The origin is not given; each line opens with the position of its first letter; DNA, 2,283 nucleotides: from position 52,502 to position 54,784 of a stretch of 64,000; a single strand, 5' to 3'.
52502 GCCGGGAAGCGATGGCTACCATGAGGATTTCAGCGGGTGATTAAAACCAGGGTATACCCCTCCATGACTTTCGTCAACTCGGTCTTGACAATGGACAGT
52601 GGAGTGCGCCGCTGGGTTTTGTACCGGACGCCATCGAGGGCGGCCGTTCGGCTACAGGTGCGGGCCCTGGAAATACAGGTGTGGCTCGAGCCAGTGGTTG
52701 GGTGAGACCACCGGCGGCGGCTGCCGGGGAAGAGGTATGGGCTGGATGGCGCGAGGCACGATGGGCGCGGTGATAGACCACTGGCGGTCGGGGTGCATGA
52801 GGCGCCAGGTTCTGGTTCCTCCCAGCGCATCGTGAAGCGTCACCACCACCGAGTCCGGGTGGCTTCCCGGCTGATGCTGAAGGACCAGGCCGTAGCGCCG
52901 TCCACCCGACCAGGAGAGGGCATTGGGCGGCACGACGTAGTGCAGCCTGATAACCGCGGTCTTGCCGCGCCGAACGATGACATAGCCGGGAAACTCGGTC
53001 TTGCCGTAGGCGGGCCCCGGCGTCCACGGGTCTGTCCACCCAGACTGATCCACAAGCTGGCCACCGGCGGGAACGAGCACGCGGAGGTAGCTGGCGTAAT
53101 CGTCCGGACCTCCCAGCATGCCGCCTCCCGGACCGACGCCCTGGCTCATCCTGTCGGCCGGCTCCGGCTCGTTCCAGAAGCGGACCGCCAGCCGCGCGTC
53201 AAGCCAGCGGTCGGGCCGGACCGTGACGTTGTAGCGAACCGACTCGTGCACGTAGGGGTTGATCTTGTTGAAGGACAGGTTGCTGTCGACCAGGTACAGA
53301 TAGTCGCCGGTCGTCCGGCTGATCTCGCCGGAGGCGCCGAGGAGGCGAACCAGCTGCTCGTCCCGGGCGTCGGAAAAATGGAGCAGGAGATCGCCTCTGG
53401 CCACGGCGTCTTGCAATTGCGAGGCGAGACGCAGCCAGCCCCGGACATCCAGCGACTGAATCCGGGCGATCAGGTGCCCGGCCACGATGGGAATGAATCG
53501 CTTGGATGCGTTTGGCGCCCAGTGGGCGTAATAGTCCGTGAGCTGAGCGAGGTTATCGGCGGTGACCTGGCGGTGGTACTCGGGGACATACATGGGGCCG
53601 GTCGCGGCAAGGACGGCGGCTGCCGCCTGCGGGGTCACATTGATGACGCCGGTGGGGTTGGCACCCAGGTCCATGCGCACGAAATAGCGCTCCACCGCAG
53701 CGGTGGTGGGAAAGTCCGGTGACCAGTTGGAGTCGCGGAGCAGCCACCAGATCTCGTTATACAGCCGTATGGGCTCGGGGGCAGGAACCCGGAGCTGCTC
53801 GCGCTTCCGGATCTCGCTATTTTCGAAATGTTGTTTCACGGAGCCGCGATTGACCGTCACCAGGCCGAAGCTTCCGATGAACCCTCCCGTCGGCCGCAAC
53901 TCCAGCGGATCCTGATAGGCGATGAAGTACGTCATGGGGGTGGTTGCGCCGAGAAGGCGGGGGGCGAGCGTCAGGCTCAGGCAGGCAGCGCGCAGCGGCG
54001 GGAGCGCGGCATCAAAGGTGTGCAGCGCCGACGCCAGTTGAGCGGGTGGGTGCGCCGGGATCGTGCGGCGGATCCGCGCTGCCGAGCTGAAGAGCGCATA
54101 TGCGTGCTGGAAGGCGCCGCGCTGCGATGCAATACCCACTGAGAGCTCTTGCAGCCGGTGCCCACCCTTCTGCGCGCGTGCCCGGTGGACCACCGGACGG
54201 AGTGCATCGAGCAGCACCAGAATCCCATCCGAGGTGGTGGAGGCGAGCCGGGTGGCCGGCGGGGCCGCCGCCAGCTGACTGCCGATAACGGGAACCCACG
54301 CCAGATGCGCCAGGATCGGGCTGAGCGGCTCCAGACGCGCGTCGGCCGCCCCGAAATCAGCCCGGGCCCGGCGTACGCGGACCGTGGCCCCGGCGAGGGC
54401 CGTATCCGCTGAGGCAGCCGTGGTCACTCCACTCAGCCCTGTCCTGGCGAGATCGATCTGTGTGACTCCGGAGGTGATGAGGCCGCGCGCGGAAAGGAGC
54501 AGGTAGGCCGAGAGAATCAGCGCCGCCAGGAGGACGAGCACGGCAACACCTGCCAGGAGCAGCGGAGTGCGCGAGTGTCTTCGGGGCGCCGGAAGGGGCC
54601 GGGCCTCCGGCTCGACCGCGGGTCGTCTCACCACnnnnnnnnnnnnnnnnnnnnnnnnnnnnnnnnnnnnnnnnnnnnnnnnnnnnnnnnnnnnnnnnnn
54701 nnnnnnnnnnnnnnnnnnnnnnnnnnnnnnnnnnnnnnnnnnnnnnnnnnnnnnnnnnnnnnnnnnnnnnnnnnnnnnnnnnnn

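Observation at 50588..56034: Operon: sortase fused to NHL beta-propeller, then DUF4012-like membrane protein, then acidic secreted protein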

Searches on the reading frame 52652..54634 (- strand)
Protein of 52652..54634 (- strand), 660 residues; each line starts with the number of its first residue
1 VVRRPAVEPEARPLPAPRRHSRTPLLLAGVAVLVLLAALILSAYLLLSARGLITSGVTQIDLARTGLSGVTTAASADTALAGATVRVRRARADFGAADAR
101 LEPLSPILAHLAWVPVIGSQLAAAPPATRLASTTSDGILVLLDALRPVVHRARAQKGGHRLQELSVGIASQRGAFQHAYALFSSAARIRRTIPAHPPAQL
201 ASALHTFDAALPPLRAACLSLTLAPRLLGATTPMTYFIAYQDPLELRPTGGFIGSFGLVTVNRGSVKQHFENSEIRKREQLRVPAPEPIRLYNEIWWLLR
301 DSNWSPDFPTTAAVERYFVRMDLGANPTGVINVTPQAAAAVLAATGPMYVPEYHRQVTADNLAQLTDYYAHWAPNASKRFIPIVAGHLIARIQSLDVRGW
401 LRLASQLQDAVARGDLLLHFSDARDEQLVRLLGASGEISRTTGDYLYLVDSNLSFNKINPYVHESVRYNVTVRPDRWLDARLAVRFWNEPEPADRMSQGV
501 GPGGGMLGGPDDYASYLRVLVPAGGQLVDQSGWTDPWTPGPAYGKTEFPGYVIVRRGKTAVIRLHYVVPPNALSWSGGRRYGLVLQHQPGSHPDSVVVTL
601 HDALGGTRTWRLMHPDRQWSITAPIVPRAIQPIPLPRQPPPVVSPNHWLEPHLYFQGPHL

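Call 3: search_protein_families(library=pfam, proteins=[window:52652-54634:-], max_evalue=0.01)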
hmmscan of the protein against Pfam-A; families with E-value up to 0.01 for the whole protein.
window:52652-54634:- (660 aa): 1 family
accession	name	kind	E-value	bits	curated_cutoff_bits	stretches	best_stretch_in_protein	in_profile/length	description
PF13196.11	DUF4012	-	1.4e-27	97.4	28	1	233-366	3-139/144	Protein of unknown function (DUF4012)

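Call 4: search_protein_families(library=ncbifam, proteins=[window:52652-54634:-], max_evalue=0.01)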
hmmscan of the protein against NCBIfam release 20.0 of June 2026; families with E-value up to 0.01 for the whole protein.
window:52652-54634:- (660 aa): 0 families

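Call 33: search_solved_structures(query=window:52652-54634:-, max_evalue=1, show_alignments=0)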
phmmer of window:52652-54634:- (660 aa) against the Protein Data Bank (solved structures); distinct sequences matched with E-value up to 1: 0.

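Call 44: find_homologous_proteins(query=window:52652-54634:-, max_evalue=0.00001)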
Query window:52652-54634:- (660 aa): 321 proteins with E <= 0.00001 among 8000 candidates; the best 120 are listed.
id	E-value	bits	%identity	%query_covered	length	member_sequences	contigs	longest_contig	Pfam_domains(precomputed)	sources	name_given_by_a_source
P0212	0.0e+0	1419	100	95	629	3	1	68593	PF13196.12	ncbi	-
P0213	0.0e+0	1274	85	100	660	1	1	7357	PF13196.12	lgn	-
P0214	0.0e+0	1250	87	95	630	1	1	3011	PF13196.12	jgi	jgi:hypothetical protein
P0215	0.0e+0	1217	83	96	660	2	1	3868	PF13196.12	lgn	-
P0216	0.0e+0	1184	83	94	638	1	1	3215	PF13196.12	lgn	-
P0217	0.0e+0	1092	77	94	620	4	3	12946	PF13196.12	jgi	jgi:hypothetical protein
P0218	0.0e+0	1022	72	94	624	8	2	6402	PF13196.12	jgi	jgi:hypothetical protein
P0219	2.0e-282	957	67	93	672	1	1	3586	PF13196.12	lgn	-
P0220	2.9e-258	877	61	98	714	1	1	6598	PF13196.12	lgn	-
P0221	2.0e-185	636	48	97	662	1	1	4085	PF13196.12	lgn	-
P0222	4.7e-182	625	49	96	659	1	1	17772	PF13196.12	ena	-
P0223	7.4e-182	624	48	93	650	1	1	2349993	PF13196.12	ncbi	-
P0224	7.9e-181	621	47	96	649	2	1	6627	PF13196.12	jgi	jgi:Protein of unknown function (DUF4012)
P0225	3.5e-180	619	49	93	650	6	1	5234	PF13196.12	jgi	jgi:hypothetical protein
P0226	5.9e-179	615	48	93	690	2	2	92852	PF13196.12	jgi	-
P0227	8.8e-179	614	48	93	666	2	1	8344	PF13196.12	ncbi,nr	ncbi:MAG: hypothetical protein DLM70_10330 [Chloroflexi bacterium]|nr:MAG: hypothetical protein DLM7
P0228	5.5e-178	612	47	95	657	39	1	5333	PF13196.12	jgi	-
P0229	1.9e-177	610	47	98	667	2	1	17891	PF13196.12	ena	-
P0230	1.1e-176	607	47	93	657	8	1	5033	PF13196.12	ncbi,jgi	-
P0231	3.4e-176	606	47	97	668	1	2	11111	PF13196.12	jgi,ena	-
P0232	8.1e-176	604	47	94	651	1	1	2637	PF13196.12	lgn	-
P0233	2.4e-175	603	48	94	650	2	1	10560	PF13196.12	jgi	jgi:Protein of unknown function (DUF4012)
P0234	5.0e-175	602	46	97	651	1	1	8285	PF13196.12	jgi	jgi:Protein of unknown function (DUF4012)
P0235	6.9e-175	601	46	97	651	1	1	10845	PF13196.12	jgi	jgi:Protein of unknown function (DUF4012)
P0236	1.4e-174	600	47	94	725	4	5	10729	PF13196.12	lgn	-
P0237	3.1e-174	599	48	93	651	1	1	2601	PF13196.12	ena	-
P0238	4.3e-174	599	48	95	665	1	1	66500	PF13196.12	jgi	jgi:hypothetical protein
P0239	4.5e-174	599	47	95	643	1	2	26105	PF13196.12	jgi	jgi:hypothetical protein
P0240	7.2e-174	598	49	91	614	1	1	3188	PF13196.12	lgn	-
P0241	4.0e-173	596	47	93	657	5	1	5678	PF13196.12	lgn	-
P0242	5.1e-173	595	46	96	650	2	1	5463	PF13196.12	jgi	jgi:hypothetical protein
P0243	2.8e-172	593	48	94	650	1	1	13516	PF13196.12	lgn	-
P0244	2.9e-171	589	47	95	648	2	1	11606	PF13196.12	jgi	jgi:Protein of unknown function (DUF4012)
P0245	1.8e-170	587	46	97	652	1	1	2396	PF13196.12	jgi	-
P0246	2.4e-170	586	47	93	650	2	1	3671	PF13196.12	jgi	jgi:hypothetical protein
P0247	1.2e-169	584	45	94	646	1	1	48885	PF13196.12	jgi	jgi:hypothetical protein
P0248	3.7e-169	582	46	96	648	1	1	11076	PF13196.12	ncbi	ncbi:MAG TPA: DUF4012 domain-containing protein [Chloroflexota bacterium]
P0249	7.5e-169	581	46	97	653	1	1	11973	PF13196.12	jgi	jgi:hypothetical protein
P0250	3.5e-168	579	46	97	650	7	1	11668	PF13196.12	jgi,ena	jgi:hypothetical protein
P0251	4.3e-163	562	48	88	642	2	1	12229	PF13196.12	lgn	-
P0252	7.6e-161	555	46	87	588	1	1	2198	PF13196.12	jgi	jgi:hypothetical protein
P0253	5.6e-159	549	43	95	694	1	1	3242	PF13196.12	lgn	-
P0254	2.7e-156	540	44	95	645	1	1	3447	PF13196.12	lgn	-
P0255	3.4e-156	540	44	96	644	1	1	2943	PF13196.12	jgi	-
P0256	2.8e-154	533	45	85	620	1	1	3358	PF13196.12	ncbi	ncbi:MAG TPA: DUF4012 domain-containing protein, partial [Chloroflexota bacterium]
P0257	9.0e-154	532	44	92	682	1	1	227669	PF13196.12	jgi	jgi:hypothetical protein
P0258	5.6e-151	522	44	96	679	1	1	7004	PF13196.12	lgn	-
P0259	9.2e-149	515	44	93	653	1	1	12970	PF13196.12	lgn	-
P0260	9.7e-148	512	52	66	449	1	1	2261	PF13196.12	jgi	jgi:hypothetical protein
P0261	5.5e-145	503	41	91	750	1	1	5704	PF13196.12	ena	-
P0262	1.2e-140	488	45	80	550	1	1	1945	PF13196.12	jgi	jgi:hypothetical protein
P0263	6.1e-135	469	51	65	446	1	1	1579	PF13196.12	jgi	jgi:hypothetical protein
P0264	2.6e-100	355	39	85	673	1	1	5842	PF13196.12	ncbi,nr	ncbi:MAG: DUF4012 domain-containing protein, partial [Chloroflexi bacterium]|nr:DUF4012 domain-conta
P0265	1.3e-98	349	37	84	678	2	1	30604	PF13196.12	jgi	-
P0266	8.5e-93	330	37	88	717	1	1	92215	PF03721.21,PF13196.12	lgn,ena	-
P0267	5.1e-91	324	35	88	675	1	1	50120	PF13196.12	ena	-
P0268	4.2e-90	321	36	91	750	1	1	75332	PF13196.12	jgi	jgi:hypothetical protein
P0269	1.8e-89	319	34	86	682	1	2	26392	PF13196.12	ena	-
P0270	9.2e-87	310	35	95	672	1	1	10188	PF13196.12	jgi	jgi:hypothetical protein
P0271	1.4e-47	181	30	89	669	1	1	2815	PF13196.12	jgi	jgi:hypothetical protein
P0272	5.1e-47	179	29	80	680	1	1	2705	PF13196.12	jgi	-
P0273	1.5e-45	174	30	81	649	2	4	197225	PF13196.12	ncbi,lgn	-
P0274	2.8e-45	173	30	75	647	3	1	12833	PF13196.12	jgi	jgi:hypothetical protein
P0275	1.9e-44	170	31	74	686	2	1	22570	PF13196.12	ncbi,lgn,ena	-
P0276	9.0e-44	168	30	77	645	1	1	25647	PF13196.12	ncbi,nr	ncbi:MAG: DUF4012 domain-containing protein [Thermoflexales bacterium]|nr:DUF4012 domain-containing 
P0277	1.3e-43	168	29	77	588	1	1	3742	PF13196.12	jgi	jgi:hypothetical protein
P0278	1.4e-41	161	31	74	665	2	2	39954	PF13196.12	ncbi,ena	-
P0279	2.0e-41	160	30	73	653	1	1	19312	PF13196.12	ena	-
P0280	8.0e-41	158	31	57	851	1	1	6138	PF13196.12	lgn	-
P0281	2.5e-40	157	32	58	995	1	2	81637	PF16363.12,PF07993.19,PF13196.12,PF01370.28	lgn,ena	-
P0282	1.1e-39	155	30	76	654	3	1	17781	PF13196.12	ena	-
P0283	1.6e-39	154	28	92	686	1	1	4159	PF13196.12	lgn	-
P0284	8.4e-39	152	31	68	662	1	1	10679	PF13196.12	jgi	jgi:hypothetical protein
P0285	2.4e-38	150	30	76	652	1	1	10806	PF13196.12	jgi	jgi:hypothetical protein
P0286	5.5e-38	149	29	61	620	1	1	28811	PF13196.12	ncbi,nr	ncbi:MAG: DUF4012 domain-containing protein [Candidatus Kerfeldbacteria bacterium]|nr:DUF4012 domain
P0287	1.0e-37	148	28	78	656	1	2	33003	PF13196.12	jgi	jgi:hypothetical protein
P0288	1.2e-37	148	30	79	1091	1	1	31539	PF13196.12,PF04932.21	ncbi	-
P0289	1.7e-37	147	28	62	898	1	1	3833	PF13196.12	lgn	-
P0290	2.2e-37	147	30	67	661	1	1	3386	PF13196.12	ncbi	-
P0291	4.5e-37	146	31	57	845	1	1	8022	PF13196.12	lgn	-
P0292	8.5e-37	145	27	65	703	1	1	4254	PF13196.12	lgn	-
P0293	1.5e-36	144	29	57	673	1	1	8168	PF13196.12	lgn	-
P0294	3.4e-36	143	30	75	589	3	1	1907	PF13196.12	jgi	jgi:hypothetical protein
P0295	5.7e-36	142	27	77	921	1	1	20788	PF13196.12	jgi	jgi:hypothetical protein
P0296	7.3e-36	142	26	90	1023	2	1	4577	PF13196.12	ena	-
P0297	8.2e-36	142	27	83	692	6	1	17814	PF13196.12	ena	-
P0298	1.1e-35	141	30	77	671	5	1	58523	PF13196.12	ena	-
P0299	1.1e-35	141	30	61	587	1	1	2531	PF13196.12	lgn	-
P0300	1.2e-35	141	31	76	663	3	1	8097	PF13196.12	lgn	-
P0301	1.4e-35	141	28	68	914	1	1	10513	PF13196.12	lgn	-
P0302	1.7e-35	141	29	61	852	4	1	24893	PF13196.12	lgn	-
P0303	3.0e-35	140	29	73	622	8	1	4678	PF13196.12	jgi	-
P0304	3.6e-35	140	26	88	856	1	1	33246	PF13196.12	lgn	-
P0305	4.7e-35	139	28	78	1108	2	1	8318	PF13196.12,PF04932.21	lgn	-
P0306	5.5e-35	139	28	62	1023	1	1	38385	PF16363.12,PF01073.26,PF07993.19,PF13196.12,PF01370.28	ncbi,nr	ncbi:MAG: DUF4012 domain-containing protein [bacterium]|nr:DUF4012 domain-containing protein [bacter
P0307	6.1e-35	139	27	84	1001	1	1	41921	PF13196.12,PF04932.21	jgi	-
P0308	6.7e-35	139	31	50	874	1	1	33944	PF13196.12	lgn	-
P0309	7.8e-35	139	30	65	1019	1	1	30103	PF13196.12,PF01370.28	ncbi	-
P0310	9.2e-35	138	32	58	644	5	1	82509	PF13196.12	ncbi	-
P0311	1.1e-34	138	29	76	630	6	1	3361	PF13196.12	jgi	jgi:hypothetical protein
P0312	1.3e-34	138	29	63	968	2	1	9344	PF13196.12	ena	-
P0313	1.8e-34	137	31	58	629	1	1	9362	PF13196.12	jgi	jgi:hypothetical protein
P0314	1.9e-34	137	31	47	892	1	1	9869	PF13196.12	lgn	-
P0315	2.7e-34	137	26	95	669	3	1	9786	PF13196.12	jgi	jgi:hypothetical protein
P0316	2.9e-34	137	26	62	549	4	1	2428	PF13196.12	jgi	jgi:hypothetical protein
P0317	2.9e-34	137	28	82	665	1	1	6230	PF13196.12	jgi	jgi:hypothetical protein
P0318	5.3e-34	136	27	77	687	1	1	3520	PF13196.12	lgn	-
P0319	7.7e-34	135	30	57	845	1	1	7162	PF13196.12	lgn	-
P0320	8.6e-34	135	27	92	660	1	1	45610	PF13196.12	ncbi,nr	ncbi:MAG: DUF4012 domain-containing protein [Anaerolineales bacterium]|nr:DUF4012 domain-containing 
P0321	9.0e-34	135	29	38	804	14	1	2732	PF13196.12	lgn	-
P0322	1.3e-33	135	27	56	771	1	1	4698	PF13196.12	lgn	-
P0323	1.5e-33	134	28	83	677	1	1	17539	PF13196.12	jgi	jgi:hypothetical protein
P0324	1.7e-33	134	29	73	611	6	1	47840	PF13196.12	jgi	-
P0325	1.7e-33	134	30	57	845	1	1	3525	PF13196.12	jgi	jgi:hypothetical protein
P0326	1.8e-33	134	33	57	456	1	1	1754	PF13196.12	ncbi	ncbi:MAG: DUF4012 domain-containing protein [Candidatus Limnocylindrales bacterium]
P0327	1.8e-33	134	34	40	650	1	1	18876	PF13196.12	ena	-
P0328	2.4e-33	134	28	62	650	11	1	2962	PF13196.12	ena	-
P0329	3.0e-33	133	28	57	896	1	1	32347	PF13196.12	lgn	-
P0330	3.1e-33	133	28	87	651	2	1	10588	PF13196.12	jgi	-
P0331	3.1e-33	133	30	57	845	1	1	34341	PF13196.12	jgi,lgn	-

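Call 45: find_encoding_contigs(protein=P0213, flank=10000, max_places=2)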
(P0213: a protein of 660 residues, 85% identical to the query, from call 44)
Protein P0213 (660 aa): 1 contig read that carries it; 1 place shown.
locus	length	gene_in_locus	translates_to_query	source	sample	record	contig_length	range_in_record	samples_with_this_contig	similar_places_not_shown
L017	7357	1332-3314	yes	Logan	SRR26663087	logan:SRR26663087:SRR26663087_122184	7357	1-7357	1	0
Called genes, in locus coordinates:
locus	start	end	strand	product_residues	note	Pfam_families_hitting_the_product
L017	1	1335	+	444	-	?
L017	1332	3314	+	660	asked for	PF13196:DUF4012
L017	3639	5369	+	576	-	-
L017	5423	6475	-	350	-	PF13360:PQQ_2 (weak), PF13570:Beta-prop_ACSF4 (faint), PF13360:PQQ_2 (weak)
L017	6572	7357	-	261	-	?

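Call 46: find_encoding_contigs(protein=P0217, flank=10000, max_places=3)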
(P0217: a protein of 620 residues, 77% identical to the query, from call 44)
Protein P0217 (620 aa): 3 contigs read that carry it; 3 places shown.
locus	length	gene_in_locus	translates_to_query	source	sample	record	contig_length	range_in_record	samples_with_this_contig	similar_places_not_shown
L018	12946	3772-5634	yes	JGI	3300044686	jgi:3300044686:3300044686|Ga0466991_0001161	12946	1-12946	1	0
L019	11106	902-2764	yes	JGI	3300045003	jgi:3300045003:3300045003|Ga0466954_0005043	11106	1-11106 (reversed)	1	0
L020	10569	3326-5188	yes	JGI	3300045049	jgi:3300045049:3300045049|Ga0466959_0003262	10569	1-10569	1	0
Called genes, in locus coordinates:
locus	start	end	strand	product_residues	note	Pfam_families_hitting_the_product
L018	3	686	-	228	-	?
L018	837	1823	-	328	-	PF00953:Glycos_transf_4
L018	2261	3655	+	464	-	PF04203:Sortase, PF02393:US22 (faint), PF24684:Vgb_lyase, PF13449:Phytase-like (faint), PF25021:TEN_NHL (weak), PF01436:NHL, PF01436:NHL (weak), PF08450:SGL (weak), +3 more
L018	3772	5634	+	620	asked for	PF13196:DUF4012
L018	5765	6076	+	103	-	-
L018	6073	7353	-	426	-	PF00534:Glycos_transf_1, PF13692:Glyco_trans_1_4, PF13524:Glyco_trans_1_2 (weak)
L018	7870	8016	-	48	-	-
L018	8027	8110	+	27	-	-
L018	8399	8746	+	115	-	-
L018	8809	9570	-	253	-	PF13489:Methyltransf_23, PF07021:MetW, PF13847:Methyltransf_31, PF08241:Methyltransf_11, PF08242:Methyltransf_12, PF13649:Methyltransf_25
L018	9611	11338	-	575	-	PF02543:Carbam_trans_N, PF16861:Carbam_trans_C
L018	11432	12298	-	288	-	PF00535:Glycos_transf_2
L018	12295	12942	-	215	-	PF20706:GT4-conflict, PF00534:Glycos_transf_1, PF13692:Glyco_trans_1_4, PF13524:Glyco_trans_1_2 (weak)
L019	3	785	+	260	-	?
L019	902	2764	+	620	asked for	PF13196:DUF4012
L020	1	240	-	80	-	?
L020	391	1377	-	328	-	PF00953:Glycos_transf_4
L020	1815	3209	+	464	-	PF04203:Sortase, PF02393:US22 (faint), PF24684:Vgb_lyase, PF13449:Phytase-like (faint), PF25021:TEN_NHL (weak), PF01436:NHL, PF01436:NHL (weak), PF08450:SGL (weak), +3 more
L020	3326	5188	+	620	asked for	PF13196:DUF4012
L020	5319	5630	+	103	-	-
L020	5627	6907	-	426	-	PF00534:Glycos_transf_1, PF13692:Glyco_trans_1_4, PF13524:Glyco_trans_1_2 (weak)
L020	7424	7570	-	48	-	-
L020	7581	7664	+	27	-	-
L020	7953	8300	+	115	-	-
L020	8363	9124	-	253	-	PF13489:Methyltransf_23, PF07021:MetW, PF13847:Methyltransf_31, PF08241:Methyltransf_11, PF08242:Methyltransf_12, PF13649:Methyltransf_25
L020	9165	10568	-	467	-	?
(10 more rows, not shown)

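Call 47: find_encoding_contigs(protein=P0220, flank=10000, max_places=2)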
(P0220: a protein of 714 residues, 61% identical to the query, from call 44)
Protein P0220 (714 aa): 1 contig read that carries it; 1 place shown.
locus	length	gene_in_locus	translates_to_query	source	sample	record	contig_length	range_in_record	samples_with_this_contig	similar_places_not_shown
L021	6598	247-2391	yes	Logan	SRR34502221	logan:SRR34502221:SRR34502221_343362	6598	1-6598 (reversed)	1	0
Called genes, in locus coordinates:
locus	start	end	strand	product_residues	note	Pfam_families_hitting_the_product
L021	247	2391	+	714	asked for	PF13196:DUF4012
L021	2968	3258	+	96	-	-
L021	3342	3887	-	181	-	PF00717:Peptidase_S24, PF10502:Peptidase_S26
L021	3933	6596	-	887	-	?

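Call 57: search_protein_families(library=pfam, proteins=[L017:3639-5369:+, L018:5765-6076:+, L021:2968-3258:+], max_evalue=1)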
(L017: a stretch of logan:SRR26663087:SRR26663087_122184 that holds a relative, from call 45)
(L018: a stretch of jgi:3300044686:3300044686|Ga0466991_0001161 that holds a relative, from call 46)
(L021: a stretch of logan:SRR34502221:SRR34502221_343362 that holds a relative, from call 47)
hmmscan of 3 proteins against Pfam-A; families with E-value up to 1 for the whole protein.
L017:3639-5369:+ (576 aa): 0 families

L018:5765-6076:+ (103 aa): 0 families

L021:2968-3258:+ (96 aa): 0 families

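Call 58: search_protein_families(library=ncbifam, proteins=[L017:3639-5369:+, L018:5765-6076:+], max_evalue=0.01)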
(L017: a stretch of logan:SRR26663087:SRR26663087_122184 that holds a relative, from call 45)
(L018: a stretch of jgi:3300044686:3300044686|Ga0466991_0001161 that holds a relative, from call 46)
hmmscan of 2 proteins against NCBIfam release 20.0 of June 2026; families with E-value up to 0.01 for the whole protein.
L017:3639-5369:+ (576 aa): 2 families
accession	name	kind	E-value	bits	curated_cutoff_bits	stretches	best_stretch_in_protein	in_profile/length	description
NF038114.1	rightmost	domain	1.2e-41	141.6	35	1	463-574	1-112/113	PxKF domain-containing protein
NF047446.1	barrel_OmpL47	domain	2e-06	28.1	40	1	326-359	20-54/68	OmpL47-type beta-barrel domain-containing protein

L018:5765-6076:+ (103 aa): 0 families
